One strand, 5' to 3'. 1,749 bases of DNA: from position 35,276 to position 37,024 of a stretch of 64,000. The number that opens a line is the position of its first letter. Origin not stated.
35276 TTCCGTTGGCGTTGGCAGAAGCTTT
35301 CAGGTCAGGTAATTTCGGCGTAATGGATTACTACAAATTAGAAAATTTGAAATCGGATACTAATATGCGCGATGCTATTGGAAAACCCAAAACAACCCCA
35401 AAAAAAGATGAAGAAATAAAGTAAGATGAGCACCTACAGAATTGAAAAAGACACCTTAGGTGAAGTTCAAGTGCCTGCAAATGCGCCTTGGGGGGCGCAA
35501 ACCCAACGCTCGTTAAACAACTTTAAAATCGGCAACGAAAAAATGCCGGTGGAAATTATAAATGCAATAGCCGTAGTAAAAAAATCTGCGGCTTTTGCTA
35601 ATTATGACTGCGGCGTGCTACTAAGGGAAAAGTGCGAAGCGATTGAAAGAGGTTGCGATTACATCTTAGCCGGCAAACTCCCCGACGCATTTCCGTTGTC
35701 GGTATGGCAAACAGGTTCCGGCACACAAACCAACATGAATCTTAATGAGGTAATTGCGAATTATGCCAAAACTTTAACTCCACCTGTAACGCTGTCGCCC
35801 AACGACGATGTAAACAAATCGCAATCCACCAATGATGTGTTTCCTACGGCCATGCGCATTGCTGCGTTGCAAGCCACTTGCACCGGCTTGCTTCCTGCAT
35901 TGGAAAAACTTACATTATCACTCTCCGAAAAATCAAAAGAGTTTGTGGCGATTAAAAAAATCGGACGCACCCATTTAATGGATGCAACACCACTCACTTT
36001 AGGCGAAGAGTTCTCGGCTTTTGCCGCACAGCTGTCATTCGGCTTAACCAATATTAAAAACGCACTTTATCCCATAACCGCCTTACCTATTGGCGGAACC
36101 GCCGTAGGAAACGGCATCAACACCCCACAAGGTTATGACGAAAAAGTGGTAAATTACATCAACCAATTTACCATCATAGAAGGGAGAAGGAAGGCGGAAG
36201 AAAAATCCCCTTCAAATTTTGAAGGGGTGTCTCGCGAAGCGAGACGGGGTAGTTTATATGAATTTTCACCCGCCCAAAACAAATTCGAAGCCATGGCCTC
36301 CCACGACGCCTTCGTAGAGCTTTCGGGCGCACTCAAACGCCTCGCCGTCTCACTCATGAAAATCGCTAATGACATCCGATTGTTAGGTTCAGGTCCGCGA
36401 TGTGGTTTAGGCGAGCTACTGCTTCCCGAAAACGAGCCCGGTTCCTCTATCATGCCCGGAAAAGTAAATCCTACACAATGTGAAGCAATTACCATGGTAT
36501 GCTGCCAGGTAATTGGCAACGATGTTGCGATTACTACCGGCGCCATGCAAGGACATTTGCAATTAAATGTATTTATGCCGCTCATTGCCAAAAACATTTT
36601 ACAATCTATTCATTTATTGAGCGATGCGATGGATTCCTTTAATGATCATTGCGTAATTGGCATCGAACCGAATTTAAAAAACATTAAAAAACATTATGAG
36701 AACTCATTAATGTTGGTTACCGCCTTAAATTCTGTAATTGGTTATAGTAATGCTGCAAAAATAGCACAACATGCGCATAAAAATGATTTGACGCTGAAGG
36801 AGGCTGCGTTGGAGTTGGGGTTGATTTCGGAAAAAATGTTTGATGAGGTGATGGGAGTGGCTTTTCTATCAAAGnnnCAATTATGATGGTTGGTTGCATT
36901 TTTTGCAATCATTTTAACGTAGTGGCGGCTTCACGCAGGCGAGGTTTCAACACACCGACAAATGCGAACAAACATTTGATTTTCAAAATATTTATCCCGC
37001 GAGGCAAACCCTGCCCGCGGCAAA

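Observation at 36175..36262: Double-hairpin repeat element inserted in frame inside the fumarase gene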

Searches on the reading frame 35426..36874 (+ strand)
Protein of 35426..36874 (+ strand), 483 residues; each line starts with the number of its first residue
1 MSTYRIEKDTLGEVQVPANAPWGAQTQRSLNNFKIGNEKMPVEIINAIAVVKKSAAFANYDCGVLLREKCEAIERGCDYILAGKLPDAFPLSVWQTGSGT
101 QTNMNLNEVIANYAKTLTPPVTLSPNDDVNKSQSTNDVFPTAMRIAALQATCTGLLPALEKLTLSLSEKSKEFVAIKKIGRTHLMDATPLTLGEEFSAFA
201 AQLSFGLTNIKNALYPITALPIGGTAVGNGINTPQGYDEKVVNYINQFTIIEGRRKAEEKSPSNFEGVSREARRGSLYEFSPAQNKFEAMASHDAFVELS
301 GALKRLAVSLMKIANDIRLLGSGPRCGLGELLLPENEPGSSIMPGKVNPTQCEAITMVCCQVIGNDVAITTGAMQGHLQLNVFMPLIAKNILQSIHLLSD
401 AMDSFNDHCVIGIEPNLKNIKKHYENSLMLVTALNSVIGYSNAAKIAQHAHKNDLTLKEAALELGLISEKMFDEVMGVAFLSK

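Call 8: find_homologous_proteins(query=window:35426-36874:+, max_evalue=1e-50)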
Query window:35426-36874:+ (483 aa): 8000 proteins with E <= 1e-50 among 8000 candidates; the best 120 are listed.
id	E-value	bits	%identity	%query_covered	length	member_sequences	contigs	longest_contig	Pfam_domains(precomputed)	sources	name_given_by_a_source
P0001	4.5e-274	927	87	99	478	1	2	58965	PF10415.15,PF00206.26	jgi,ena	-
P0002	1.3e-259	880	84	98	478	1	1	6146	PF10415.15,PF00206.26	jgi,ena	-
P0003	2.3e-258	876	83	99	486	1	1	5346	PF10415.15,PF00206.26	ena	-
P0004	3.6e-252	855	82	99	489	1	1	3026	PF10415.15,PF00206.26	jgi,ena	-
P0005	3.1e-250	849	81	99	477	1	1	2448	PF10415.15,PF00206.26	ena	-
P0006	5.3e-250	848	79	99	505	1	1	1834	PF10415.15,PF00206.26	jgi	-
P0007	2.6e-249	846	81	99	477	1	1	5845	PF10415.15,PF00206.26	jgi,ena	-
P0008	1.2e-248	844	80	99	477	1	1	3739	PF10415.15,PF00206.26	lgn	-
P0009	1.1e-247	840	81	98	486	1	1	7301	PF10415.15,PF00206.26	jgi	-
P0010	1.3e-245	834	80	99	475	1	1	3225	PF10415.15,PF00206.26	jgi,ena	-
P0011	8.5e-244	828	79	99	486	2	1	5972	PF10415.15,PF00206.26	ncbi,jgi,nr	ncbi:MAG: class II fumarate hydratase [Lentimicrobiaceae bacterium]|nr:class II fumarate hydratase [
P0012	1.3e-243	827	79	99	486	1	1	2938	PF10415.15,PF00206.26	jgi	jgi:fumarate hydratase class II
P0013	5.2e-243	825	79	99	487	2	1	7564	PF10415.15,PF00206.26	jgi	-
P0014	6.7e-242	821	78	99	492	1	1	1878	PF10415.15,PF00206.26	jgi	-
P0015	9.2e-242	821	82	96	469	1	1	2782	PF10415.15,PF00206.26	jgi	jgi:fumarate hydratase class II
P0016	7.8e-241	818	80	99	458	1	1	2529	PF10415.15,PF00206.26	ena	-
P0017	8.2e-241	818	79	99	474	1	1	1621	PF10415.15,PF00206.26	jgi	jgi:fumarate hydratase class II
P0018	3.5e-240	816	79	99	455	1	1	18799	PF10415.15,PF00206.26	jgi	-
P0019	1.7e-238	810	78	99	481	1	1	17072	PF10415.15,PF00206.26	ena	-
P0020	2.0e-238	810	78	99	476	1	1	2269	PF10415.15,PF00206.26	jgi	-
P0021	3.0e-238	809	79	99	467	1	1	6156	PF10415.15,PF00206.26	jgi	-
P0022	3.9e-238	809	79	99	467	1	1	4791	PF10415.15,PF00206.26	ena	-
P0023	7.6e-238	808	78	99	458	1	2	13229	PF10415.15,PF00206.26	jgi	-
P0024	1.2e-236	804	79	99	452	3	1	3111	PF10415.15,PF00206.26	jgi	-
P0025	5.7e-236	802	80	96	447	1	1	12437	PF10415.15,PF00206.26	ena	-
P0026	7.5e-236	801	80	99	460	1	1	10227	PF10415.15,PF00206.26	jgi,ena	-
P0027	1.4e-235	801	79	98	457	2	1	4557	PF10415.15,PF00206.26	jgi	-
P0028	2.3e-235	800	79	99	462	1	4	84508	PF10415.15,PF00206.26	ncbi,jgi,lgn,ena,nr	ncbi:MAG: class II fumarate hydratase [Bacteroidetes bacterium]|nr:class II fumarate hydratase [Bact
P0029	3.4e-235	799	78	99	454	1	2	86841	PF10415.15,PF00206.26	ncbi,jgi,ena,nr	ncbi:MAG: class II fumarate hydratase [Lentimicrobiaceae bacterium]|nr:class II fumarate hydratase [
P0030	4.7e-234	796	78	96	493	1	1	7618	PF10415.15,PF00206.26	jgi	jgi:fumarate hydratase class II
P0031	8.5e-234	795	78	99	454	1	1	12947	PF10415.15,PF00206.26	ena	-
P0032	9.3e-234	795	79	98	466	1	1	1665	PF10415.15,PF00206.26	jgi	-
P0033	1.8e-233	794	78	98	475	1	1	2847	PF10415.15,PF00206.26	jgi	jgi:fumarate hydratase class II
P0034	2.2e-231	787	76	99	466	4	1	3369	PF10415.15,PF00206.26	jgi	-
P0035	5.1e-231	786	78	98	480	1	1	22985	PF10415.15,PF00206.26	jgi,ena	-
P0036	5.6e-230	782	76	98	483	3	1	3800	PF10415.15,PF00206.26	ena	-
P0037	8.5e-230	782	77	99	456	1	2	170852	PF10415.15,PF00206.26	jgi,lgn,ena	-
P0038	5.5e-228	776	76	98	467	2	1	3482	PF10415.15,PF00206.26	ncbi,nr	ncbi:MAG: class II fumarate hydratase [Bacteroidales bacterium]|nr:class II fumarate hydratase [Bact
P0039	1.5e-227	774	76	99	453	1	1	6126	PF10415.15,PF00206.26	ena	-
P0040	1.5e-225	768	78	97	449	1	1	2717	PF10415.15,PF00206.26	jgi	jgi:fumarate hydratase class II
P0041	4.4e-224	763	75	99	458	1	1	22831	PF10415.15,PF00206.26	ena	-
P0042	4.4e-220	750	74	99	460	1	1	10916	PF10415.15,PF00206.26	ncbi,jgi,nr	ncbi:MAG: class II fumarate hydratase [Bacteroidales bacterium]|jgi:fumarate hydratase class II|nr:c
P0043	1.7e-219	748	82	87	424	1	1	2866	PF10415.15,PF00206.26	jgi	jgi:fumarate hydratase class II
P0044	3.1e-218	743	74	98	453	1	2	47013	PF10415.15,PF00206.26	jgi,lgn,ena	-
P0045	4.2e-218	743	84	86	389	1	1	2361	PF00206.26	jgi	jgi:fumarate hydratase class II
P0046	3.8e-213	727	78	90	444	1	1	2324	PF10415.15,PF00206.26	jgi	jgi:fumarate hydratase class II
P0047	9.2e-194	663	66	98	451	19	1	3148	PF10415.15,PF00206.26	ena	-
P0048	9.9e-192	656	65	98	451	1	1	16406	PF10415.15,PF00206.26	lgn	-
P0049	1.1e-191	656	65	98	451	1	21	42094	PF10415.15,PF00206.26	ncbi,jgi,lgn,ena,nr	ncbi:MAG: class II fumarate hydratase [Bacteroidales bacterium]|jgi:fumarate hydratase class II|nr:c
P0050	4.2e-191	654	65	98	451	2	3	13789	PF10415.15,PF00206.26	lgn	-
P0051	7.0e-191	653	64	98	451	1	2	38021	PF10415.15,PF00206.26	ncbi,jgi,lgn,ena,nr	ncbi:MAG TPA: class II fumarate hydratase [Bacteroidales bacterium]|nr:class II fumarate hydratase [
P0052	2.0e-190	652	65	98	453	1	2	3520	PF10415.15,PF00206.26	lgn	-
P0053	2.6e-190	651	66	98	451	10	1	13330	PF10415.15,PF00206.26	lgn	-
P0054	4.9e-190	650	65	98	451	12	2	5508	PF10415.15,PF00206.26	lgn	-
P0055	4.6e-188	644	64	98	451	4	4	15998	PF10415.15,PF00206.26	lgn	-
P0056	1.0e-187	643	65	98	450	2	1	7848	PF10415.15,PF00206.26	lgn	-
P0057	1.8e-187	642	64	98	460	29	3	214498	PF10415.15,PF00206.26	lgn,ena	-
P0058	6.6e-187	640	64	98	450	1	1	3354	PF10415.15,PF00206.26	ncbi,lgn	-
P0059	2.4e-186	638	64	98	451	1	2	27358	PF10415.15,PF00206.26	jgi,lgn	jgi:fumarate hydratase, class II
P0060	4.0e-185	634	63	99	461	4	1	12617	PF10415.15,PF00206.26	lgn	-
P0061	4.5e-185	634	65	98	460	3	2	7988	PF10415.15,PF00206.26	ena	-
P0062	5.3e-185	634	65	98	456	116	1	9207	PF10415.15,PF00206.26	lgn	-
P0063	6.3e-185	634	65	98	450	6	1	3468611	PF10415.15,PF00206.26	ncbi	-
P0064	1.1e-184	633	63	98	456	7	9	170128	PF10415.15,PF00206.26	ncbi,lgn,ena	-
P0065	2.6e-184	632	63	97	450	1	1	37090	PF10415.15,PF00206.26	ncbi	-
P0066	1.3e-183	629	62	98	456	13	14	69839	PF10415.15,PF00206.26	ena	-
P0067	1.3e-183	629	64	98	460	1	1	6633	PF10415.15,PF00206.26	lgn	-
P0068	1.5e-183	629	62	99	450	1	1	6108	PF10415.15,PF00206.26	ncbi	-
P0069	6.8e-183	627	62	99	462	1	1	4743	PF10415.15,PF00206.26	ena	-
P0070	3.0e-182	625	62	97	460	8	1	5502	PF10415.15,PF00206.26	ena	-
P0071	3.8e-182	624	62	98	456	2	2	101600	PF10415.15,PF00206.26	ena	-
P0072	5.1e-182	624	62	97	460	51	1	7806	PF10415.15,PF00206.26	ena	-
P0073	6.7e-182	624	63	98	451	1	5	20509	PF10415.15,PF00206.26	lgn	-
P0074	8.1e-182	623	62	98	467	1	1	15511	PF10415.15,PF00206.26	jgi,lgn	jgi:fumarate hydratase class II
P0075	1.4e-181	623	64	95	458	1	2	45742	PF10415.15,PF00206.26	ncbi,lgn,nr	ncbi:class II fumarate hydratase [Bacteroidales bacterium OttesenSCG-928-C03]|nr:class II fumarate h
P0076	2.1e-181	622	62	98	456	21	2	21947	PF10415.15,PF00206.26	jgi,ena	-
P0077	2.3e-181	622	63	98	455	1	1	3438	PF10415.15,PF00206.26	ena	-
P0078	3.5e-181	621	62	98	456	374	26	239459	PF10415.15,PF00206.26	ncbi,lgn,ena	-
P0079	7.4e-181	620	62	98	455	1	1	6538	PF10415.15,PF00206.26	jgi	jgi:fumarate hydratase class II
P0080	3.2e-180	618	62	99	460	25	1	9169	PF10415.15,PF00206.26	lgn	-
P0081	4.1e-180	618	61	98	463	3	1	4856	PF10415.15,PF00206.26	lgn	-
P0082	8.7e-180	617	62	99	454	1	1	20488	PF10415.15,PF00206.26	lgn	-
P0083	9.0e-180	617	62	98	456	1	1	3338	PF10415.15,PF00206.26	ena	-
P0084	9.7e-180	617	61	99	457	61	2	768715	PF10415.15,PF00206.26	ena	-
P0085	1.3e-179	616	61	99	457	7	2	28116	PF10415.15,PF00206.26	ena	-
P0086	1.4e-179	616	61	98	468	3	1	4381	PF10415.15,PF00206.26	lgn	-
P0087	2.4e-179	615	62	98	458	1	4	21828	PF10415.15,PF00206.26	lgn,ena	-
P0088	2.8e-179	615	61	98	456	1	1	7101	PF10415.15,PF00206.26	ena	-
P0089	3.4e-179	615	61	98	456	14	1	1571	PF10415.15,PF00206.26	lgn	-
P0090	7.4e-179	614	62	97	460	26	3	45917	PF10415.15,PF00206.26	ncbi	-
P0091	9.1e-179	613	61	98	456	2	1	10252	PF10415.15,PF00206.26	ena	-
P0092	9.4e-179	613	61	98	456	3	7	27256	PF10415.15,PF00206.26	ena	-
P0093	1.1e-178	613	61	98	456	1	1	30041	PF10415.15,PF00206.26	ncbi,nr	ncbi:MAG: class II fumarate hydratase [Bacteroidales bacterium]|nr:class II fumarate hydratase [Bact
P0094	1.2e-178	613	63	97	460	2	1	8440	PF10415.15,PF00206.26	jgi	-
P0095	1.6e-178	613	61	98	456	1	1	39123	PF10415.15,PF00206.26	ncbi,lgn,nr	ncbi:MAG: class II fumarate hydratase [Bacteroidales bacterium]|nr:class II fumarate hydratase [Bact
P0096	2.2e-178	612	60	98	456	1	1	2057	PF10415.15,PF00206.26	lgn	-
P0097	2.4e-178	612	61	98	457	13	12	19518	PF10415.15,PF00206.26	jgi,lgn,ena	-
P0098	2.7e-178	612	60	99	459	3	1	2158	PF10415.15,PF00206.26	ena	-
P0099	2.7e-178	612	62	98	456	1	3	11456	PF10415.15,PF00206.26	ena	-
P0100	2.9e-178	612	61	97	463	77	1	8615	PF10415.15,PF00206.26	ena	-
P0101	3.2e-178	612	60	98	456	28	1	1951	PF10415.15,PF00206.26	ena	-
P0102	4.1e-178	611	60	98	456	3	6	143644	PF10415.15,PF00206.26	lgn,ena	-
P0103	4.2e-178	611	63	97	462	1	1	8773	PF10415.15,PF00206.26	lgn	-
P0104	4.3e-178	611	60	99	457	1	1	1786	PF10415.15,PF00206.26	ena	-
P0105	4.4e-178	611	63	97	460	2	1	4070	PF10415.15,PF00206.26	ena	-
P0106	4.8e-178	611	60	99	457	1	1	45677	PF10415.15,PF00206.26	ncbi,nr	ncbi:MAG: class II fumarate hydratase [Bacteroidales bacterium]|nr:class II fumarate hydratase [Bact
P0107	7.6e-178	610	63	97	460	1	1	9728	PF10415.15,PF00206.26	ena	-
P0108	7.6e-178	610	62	97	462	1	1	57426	PF10415.15,PF00206.26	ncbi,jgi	-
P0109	8.7e-178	610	61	97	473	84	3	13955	PF10415.15,PF00206.26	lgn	-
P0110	1.3e-177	610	61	98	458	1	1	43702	PF10415.15,PF00206.26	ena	-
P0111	1.9e-177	609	62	97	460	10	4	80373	PF10415.15,PF00206.26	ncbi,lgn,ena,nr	ncbi:MAG: class II fumarate hydratase [Bacteroidales bacterium]|nr:class II fumarate hydratase [Bact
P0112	2.2e-177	609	60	98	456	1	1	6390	PF10415.15,PF00206.26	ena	-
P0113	2.4e-177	609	61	99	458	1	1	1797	PF10415.15,PF00206.26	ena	-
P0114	4.1e-177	608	61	99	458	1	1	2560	PF10415.15,PF00206.26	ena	-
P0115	5.2e-177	608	61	98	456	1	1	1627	PF10415.15,PF00206.26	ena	-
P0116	6.7e-177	607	62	97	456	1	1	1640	PF10415.15,PF00206.26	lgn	-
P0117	8.4e-177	607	62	98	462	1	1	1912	PF10415.15,PF00206.26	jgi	jgi:fumarate hydratase class II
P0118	9.1e-177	607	61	99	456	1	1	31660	PF10415.15,PF00206.26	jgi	jgi:fumarate hydratase class II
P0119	1.1e-176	606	60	99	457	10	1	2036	PF10415.15,PF00206.26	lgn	-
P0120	1.2e-176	606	62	97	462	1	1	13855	PF10415.15,PF00206.26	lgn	-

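Call 29: find_encoding_contigs(protein=P0001, flank=10000, max_places=3)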
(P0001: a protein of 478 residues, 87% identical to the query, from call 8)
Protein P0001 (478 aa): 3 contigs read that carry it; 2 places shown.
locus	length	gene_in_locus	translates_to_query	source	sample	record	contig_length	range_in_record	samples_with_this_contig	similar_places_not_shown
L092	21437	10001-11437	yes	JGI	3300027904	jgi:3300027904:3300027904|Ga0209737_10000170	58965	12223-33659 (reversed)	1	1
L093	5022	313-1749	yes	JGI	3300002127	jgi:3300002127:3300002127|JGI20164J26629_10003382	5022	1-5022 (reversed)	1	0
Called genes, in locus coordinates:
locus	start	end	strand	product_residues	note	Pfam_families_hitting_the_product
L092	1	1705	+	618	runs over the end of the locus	PF01642:MM_CoA_mutase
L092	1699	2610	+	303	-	PF01497:Peripla_BP_2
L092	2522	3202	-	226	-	PF21176:RecR_HhH, PF02132:RecR_ZnF (weak), PF01751:Toprim (weak), PF13662:Toprim_4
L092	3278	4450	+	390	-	PF04055:Radical_SAM, PF06969:HemN_C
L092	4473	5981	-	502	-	PF00999:Na_H_Exchanger, PF02080:TrkA_C (weak)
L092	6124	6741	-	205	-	PF01227:GTP_cyclohydroI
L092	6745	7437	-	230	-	PF00753:Lactamase_B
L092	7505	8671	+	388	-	PF02670:DXP_reductoisom, PF08436:DXP_redisom_C, PF13288:DXPR_C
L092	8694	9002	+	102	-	PF01957:NfeD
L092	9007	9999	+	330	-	PF12127:FloA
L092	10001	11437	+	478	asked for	PF00206:Lyase_1, PF10415:FumaraseC_C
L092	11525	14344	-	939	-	PF00521:DNA_topoisoIV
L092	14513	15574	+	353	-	PF01210:NAD_Gly3P_dh_N, PF07479:NAD_Gly3P_dh_C, PF20618:GPD_NAD_C_bact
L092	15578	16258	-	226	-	-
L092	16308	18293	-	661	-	PF04389:Peptidase_M28, PF18962:Por_Secre_tail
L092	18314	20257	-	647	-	PF12439:GDE_N, PF06202:GDE_C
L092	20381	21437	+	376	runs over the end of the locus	PF00924:MS_channel_2nd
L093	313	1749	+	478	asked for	PF00206:Lyase_1, PF10415:FumaraseC_C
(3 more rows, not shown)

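Call 32: find_encoding_contigs(protein=P0002, flank=5000, max_places=1)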
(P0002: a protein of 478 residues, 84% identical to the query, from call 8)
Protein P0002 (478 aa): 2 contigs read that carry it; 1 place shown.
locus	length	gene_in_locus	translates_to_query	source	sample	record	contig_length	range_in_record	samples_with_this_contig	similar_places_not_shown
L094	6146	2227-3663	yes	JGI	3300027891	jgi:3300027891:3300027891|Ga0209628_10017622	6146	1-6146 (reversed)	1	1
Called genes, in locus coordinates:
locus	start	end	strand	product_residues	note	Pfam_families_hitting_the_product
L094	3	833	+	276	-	?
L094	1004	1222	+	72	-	PF01957:NfeD (weak)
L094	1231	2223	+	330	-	PF12127:FloA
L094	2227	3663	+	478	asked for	PF00206:Lyase_1, PF10415:FumaraseC_C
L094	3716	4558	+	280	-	PF06325:PrmA, PF05175:MTS, PF13489:Methyltransf_23 (weak), PF03602:Cons_hypoth95 (weak), PF13649:Methyltransf_25 (weak), PF13847:Methyltransf_31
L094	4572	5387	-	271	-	PF13176:TPR_7 (faint), PF13181:TPR_8 (faint), PF13432:TPR_16 (faint), PF12895:ANAPC3 (weak), PF13424:TPR_12 (weak), PF00515:TPR_1 (weak), PF07719:TPR_2 (weak), PF13414:TPR_11 (weak)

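Call 33: find_encoding_contigs(protein=P0007, flank=5000, max_places=1)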
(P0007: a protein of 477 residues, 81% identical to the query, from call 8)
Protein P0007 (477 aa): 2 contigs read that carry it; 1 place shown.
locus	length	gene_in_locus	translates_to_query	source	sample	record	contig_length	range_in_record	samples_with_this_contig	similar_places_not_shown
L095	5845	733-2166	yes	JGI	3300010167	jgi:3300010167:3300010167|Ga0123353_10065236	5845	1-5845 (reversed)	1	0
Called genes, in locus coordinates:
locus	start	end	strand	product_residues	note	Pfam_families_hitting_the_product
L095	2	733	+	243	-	?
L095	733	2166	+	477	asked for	PF00206:Lyase_1, PF10415:FumaraseC_C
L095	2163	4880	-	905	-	PF00521:DNA_topoisoIV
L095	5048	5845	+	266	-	?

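Call 34: find_encoding_contigs(protein=P0003, flank=5000, max_places=1)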
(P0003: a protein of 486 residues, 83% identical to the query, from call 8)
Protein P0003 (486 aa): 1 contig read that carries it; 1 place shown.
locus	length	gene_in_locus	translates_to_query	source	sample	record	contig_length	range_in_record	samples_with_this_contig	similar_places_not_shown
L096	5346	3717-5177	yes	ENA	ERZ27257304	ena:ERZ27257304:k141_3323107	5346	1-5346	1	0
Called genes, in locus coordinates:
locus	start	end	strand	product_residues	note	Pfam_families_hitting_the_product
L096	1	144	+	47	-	?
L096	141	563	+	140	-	-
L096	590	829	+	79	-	-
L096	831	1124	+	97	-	-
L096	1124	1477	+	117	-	-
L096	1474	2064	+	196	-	PF05257:CHAP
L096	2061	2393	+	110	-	-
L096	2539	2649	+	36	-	-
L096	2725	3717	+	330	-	PF12127:FloA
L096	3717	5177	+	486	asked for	PF00206:Lyase_1, PF10415:FumaraseC_C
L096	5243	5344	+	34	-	?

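Call 35: find_encoding_contigs(protein=P0018, flank=5000, max_places=1)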
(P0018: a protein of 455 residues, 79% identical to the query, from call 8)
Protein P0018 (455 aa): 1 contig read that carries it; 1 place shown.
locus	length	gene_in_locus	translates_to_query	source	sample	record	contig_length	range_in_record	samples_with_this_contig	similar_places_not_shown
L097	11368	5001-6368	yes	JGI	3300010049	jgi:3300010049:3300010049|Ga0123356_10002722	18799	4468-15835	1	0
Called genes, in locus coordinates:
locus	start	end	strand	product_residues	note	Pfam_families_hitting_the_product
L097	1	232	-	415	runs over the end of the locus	PF08529:NusA_N, PF13184:KH_NusA_1st, PF07650:KH_2 (weak), PF26594:KH_NusA_2nd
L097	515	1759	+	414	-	PF04055:Radical_SAM, PF12544:LAM_C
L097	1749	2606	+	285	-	-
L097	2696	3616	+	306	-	PF01207:Dus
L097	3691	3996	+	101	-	PF01957:NfeD (weak)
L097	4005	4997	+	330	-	PF12127:FloA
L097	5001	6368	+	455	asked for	PF00206:Lyase_1, PF10415:FumaraseC_C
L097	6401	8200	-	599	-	PF12838:Fer4_7 (weak), PF13183:Fer4_8, PF13534:Fer4_17 (weak), PF02754:CCG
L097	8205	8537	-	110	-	PF13237:Fer4_10 (faint), PF12838:Fer4_7 (weak), PF13183:Fer4_8, PF13187:Fer4_9 (weak), PF13534:Fer4_17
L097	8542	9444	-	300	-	-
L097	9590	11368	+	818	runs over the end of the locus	PF13620:CarboxypepD_reg, PF13715:CarbopepD_reg_2, PF22904:NOMO1-like_2nd (weak), PF07715:Plug, PF14905:OMP_b-brl_3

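Call 36: find_encoding_contigs(protein=P0029, flank=5000, max_places=1)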
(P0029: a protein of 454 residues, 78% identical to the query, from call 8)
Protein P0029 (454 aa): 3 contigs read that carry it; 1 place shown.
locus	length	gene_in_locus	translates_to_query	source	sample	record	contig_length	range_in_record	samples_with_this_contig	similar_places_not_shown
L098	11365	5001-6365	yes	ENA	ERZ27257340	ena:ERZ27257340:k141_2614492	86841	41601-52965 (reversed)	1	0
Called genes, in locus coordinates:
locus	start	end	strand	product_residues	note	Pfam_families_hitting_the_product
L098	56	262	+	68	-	-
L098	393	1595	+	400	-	PF13401:AAA_22 (faint), PF13173:AAA_14, PF13635:DUF4143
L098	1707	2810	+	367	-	PF02463:SMC_N (weak), PF13304:AAA_21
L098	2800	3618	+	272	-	-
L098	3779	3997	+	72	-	PF01957:NfeD (weak)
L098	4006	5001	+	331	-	PF12127:FloA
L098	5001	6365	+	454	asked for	PF00206:Lyase_1, PF10415:FumaraseC_C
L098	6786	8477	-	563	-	PF13529:Peptidase_C39_2, PF18962:Por_Secre_tail (weak)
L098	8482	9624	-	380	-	-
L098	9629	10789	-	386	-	-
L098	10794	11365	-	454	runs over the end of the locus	-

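Call 48: search_protein_families(library=pfam, proteins=[L092:3278-4450:+], max_evalue=0.00001)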
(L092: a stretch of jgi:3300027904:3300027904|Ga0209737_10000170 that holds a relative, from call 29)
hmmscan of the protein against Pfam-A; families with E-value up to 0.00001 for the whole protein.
L092:3278-4450:+ (390 aa): 2 families
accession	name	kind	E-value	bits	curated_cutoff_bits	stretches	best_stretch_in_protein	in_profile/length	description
PF04055.27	Radical_SAM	-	2e-24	87.1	29.5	1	5-178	1-156/166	Radical SAM superfamily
PF06969.22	HemN_C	-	1.3e-10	41.6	24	1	313-377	1-66/67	HemN C-terminal domain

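Call 49: predict_structure(alignment_id=A1)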
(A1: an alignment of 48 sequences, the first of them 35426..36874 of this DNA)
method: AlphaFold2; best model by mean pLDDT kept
length: 483 residues; sequences in the alignment: 48
mean_pLDDT: 77.0   pTM: 0.77
mean pLDDT of the five models: 77.0, 75.5, 74.2, 73.2, 68.8
residues with pLDDT >= 90: 170; 70-90: 185; 50-70: 52; < 50: 76
segments of 3 or more residues with pLDDT < 50: 92-103, 183-186, 225-229, 252-274, 322-348, 481-483
pLDDT, mean of each block of 10 residues (from residue 1): 80 84 77 60 89 94 94 94 71 39 67 92 88 80 92 95 95 85 53 91 95 91 55 81 90 46 37 61 71 86 96 83 41 35 38 84 91 66 76 94 87 80 78 85 82 85 93 80 47
secondary structure, 60 per line:
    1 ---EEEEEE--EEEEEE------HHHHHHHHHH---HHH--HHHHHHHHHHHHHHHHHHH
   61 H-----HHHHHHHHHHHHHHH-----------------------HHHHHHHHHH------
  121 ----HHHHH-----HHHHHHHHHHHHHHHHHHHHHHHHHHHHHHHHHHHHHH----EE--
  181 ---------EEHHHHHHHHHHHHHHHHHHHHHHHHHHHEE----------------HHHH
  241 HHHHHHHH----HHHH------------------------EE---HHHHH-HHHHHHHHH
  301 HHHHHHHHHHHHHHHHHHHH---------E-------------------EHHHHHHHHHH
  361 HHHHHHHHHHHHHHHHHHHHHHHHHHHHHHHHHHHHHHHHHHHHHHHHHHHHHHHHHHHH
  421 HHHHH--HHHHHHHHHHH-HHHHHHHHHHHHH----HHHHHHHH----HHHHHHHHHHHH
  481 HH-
elements in order: E4-9 E12-17 H24-33 H42-61 H67-81 H105-114 H125-129 H135-172 H192-218 H237-248 H253-256 H286-290 H292-320 H351-425 H428-438 H440-452 H457-464 H469-482
